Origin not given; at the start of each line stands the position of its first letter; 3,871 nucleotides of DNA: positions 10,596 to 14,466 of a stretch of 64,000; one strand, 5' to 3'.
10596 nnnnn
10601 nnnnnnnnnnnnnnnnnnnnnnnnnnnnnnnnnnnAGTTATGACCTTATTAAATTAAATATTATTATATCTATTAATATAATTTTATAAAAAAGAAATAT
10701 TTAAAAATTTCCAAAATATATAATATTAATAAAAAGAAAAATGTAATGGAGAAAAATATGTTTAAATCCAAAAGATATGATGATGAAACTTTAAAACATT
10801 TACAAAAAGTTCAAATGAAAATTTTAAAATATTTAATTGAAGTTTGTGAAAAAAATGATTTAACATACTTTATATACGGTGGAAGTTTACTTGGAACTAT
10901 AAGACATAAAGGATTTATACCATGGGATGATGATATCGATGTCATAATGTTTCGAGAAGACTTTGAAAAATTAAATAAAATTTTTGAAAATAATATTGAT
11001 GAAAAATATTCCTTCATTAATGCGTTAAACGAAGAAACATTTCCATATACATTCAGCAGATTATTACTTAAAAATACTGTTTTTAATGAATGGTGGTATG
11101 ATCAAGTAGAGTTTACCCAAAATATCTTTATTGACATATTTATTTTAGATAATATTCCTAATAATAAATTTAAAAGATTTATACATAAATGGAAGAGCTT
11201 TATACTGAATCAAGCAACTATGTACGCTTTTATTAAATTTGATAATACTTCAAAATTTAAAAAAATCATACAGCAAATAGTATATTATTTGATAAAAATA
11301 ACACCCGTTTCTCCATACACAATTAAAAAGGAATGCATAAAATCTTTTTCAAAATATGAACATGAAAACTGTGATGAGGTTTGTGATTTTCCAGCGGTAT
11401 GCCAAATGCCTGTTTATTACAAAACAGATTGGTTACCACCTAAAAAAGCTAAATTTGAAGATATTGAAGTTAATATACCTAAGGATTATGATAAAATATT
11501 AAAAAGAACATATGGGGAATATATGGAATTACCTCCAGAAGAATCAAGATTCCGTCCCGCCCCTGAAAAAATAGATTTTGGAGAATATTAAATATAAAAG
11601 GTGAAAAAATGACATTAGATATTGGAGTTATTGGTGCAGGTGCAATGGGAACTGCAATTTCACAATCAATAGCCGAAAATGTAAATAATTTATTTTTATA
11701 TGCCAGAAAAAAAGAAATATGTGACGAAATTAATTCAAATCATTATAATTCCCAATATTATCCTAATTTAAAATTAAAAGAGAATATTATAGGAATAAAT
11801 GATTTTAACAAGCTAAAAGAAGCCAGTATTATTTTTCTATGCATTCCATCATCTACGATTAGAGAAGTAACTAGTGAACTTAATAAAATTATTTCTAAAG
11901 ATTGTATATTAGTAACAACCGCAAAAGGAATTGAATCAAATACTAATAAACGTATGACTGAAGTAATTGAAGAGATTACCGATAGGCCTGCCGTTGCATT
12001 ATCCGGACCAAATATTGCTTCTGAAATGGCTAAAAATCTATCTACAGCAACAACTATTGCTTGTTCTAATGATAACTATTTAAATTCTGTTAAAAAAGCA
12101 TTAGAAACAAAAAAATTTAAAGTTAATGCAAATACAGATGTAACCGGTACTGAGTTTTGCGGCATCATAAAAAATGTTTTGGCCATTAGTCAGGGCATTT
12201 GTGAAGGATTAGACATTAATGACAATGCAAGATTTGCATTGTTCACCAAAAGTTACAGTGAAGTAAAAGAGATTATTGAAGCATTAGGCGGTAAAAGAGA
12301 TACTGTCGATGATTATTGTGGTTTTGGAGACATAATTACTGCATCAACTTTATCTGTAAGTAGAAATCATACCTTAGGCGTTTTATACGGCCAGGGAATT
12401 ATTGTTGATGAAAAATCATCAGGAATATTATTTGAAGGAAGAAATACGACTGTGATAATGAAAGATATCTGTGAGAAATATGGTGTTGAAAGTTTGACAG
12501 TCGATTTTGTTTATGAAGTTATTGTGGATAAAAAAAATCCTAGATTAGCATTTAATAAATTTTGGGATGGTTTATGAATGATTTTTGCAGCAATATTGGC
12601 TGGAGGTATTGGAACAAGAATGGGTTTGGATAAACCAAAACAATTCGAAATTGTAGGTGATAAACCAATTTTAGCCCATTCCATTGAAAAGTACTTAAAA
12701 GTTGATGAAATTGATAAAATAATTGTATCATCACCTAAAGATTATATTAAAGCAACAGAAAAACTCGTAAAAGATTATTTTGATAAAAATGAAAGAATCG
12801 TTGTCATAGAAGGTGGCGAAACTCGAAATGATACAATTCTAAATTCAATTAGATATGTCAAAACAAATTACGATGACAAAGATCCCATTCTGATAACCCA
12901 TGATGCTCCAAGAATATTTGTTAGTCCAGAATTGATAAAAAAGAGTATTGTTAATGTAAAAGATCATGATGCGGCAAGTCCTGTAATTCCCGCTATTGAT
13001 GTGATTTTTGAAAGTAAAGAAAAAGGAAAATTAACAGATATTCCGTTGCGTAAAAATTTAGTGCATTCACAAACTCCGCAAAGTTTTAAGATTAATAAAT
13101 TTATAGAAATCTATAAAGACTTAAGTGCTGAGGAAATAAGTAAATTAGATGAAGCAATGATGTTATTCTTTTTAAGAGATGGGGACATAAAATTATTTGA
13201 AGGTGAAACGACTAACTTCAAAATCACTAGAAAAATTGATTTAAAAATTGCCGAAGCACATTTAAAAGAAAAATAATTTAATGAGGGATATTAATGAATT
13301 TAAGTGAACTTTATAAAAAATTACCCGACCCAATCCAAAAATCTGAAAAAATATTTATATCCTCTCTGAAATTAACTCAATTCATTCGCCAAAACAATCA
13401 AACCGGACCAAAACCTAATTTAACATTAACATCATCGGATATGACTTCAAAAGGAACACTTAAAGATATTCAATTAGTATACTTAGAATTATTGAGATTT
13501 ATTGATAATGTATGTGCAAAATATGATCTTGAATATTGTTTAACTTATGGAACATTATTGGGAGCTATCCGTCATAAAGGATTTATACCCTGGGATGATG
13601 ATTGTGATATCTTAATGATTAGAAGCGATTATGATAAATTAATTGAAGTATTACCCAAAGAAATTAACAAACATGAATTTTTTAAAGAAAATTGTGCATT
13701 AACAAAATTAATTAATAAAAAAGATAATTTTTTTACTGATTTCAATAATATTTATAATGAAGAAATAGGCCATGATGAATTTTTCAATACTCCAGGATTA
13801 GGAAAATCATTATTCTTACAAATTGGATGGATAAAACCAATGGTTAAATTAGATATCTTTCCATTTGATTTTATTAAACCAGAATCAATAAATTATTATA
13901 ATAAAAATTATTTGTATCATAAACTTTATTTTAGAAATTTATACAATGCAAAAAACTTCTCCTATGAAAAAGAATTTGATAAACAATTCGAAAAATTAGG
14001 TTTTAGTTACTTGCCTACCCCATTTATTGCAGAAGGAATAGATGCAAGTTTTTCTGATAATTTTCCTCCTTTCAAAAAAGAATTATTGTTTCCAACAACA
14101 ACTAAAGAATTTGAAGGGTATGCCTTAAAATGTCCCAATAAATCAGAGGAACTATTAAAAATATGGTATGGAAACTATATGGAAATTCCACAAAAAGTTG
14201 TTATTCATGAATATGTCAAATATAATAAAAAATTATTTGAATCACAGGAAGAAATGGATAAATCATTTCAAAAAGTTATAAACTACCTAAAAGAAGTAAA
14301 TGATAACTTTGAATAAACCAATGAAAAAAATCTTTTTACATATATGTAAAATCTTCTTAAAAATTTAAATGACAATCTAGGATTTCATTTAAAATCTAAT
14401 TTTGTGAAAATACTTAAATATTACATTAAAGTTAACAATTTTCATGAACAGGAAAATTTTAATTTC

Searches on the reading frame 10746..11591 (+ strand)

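Call 82: search_protein_families(library=pfam, proteins=[window:10746-11591:+], max_evalue=0.00001)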
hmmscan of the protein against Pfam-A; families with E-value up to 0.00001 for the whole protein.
window:10746-11591:+ (281 aa): 1 family
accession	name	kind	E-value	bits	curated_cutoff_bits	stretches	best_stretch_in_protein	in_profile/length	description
PF04991.19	LicD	-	3e-41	142.4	22.6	1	34-257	1-227/227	LicD family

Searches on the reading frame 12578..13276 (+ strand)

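Call 83: search_protein_families(library=pfam, proteins=[window:12578-13276:+], max_evalue=0.00001)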
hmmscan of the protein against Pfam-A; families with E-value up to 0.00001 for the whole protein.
window:12578-13276:+ (232 aa): 2 families
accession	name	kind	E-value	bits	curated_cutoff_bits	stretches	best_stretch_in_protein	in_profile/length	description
PF01128.25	IspD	-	6.3e-40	137.7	27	1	3-230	2-220/221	2-C-methyl-D-erythritol 4-phosphate cytidylyltransferase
PF12804.13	NTP_transf_3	-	7.4e-09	36.4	27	1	4-132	1-116/160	MobA-like NTP transferase domain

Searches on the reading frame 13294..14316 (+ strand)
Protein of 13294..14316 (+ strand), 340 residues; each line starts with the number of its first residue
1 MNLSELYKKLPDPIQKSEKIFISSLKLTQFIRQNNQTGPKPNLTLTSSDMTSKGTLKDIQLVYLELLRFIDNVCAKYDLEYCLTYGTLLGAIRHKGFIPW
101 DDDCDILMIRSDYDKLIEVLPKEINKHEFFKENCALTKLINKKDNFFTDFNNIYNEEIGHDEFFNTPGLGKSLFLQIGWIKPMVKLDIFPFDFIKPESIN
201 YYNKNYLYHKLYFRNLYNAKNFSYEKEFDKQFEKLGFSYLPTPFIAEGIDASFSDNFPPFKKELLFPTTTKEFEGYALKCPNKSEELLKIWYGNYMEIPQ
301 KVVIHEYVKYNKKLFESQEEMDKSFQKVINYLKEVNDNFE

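Call 83: search_protein_families(library=pfam, proteins=[window:13294-14316:+], max_evalue=0.00001)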
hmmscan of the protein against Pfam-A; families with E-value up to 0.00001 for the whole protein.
window:13294-14316:+ (340 aa): 1 family
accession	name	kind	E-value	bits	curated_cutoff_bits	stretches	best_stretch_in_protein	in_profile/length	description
PF04991.19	LicD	-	1.2e-30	107.8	22.6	1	74-293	1-227/227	LicD family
